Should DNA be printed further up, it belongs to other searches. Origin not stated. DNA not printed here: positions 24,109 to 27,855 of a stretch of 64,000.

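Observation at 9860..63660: Nine copies of a roughly 135-155 nt GC-rich intergenic element that I cannot assign to a known family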

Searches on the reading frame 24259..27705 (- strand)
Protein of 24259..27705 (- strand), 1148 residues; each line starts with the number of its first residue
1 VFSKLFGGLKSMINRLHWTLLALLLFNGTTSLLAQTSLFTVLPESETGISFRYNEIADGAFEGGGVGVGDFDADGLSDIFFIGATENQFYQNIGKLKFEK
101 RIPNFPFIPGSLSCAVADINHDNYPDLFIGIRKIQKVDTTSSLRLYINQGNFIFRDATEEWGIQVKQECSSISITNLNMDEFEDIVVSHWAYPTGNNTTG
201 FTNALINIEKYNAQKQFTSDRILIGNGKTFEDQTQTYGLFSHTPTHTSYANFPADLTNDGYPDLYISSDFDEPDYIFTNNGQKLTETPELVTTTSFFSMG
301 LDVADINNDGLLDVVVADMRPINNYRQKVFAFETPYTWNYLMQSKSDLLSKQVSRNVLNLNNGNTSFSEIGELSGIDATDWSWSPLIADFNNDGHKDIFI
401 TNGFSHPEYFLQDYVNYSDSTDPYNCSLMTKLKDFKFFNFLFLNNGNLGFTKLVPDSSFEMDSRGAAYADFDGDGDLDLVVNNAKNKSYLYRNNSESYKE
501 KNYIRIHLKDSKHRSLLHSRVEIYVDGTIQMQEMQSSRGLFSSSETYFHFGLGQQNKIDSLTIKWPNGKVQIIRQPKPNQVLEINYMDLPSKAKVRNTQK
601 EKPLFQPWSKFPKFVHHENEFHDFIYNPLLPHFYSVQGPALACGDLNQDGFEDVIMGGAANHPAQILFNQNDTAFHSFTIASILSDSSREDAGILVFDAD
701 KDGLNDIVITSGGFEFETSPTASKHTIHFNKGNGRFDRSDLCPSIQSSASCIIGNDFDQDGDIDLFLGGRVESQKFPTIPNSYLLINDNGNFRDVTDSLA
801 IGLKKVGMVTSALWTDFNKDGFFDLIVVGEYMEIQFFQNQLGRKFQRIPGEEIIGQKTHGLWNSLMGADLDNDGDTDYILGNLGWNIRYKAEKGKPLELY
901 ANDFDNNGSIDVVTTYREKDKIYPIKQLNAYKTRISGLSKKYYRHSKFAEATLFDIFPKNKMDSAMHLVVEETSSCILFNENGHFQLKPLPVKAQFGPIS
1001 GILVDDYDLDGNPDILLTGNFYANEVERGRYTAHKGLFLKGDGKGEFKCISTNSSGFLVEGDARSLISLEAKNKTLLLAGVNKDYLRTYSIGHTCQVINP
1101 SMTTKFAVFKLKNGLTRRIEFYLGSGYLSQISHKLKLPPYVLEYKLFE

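Call 105: search_protein_families(library=pfam, proteins=[window:24259-27705:-], max_evalue=0.00001)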
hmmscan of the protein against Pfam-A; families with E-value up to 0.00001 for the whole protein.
window:24259-27705:- (1148 aa): 3 families
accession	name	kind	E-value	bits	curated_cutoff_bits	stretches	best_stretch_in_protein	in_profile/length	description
PF13517.12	FG-GAP_3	-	4.3e-66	219.8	26.9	6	255-316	1-61/61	FG-GAP-like repeat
PF01839.29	FG-GAP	-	1.3e-30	105.2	22.1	0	467-483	7-22/37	FG-GAP repeat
PF07593.17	UnbV_ASPIC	-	1.3e-20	73.5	23.4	1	519-582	4-67/68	ASPIC and UnbV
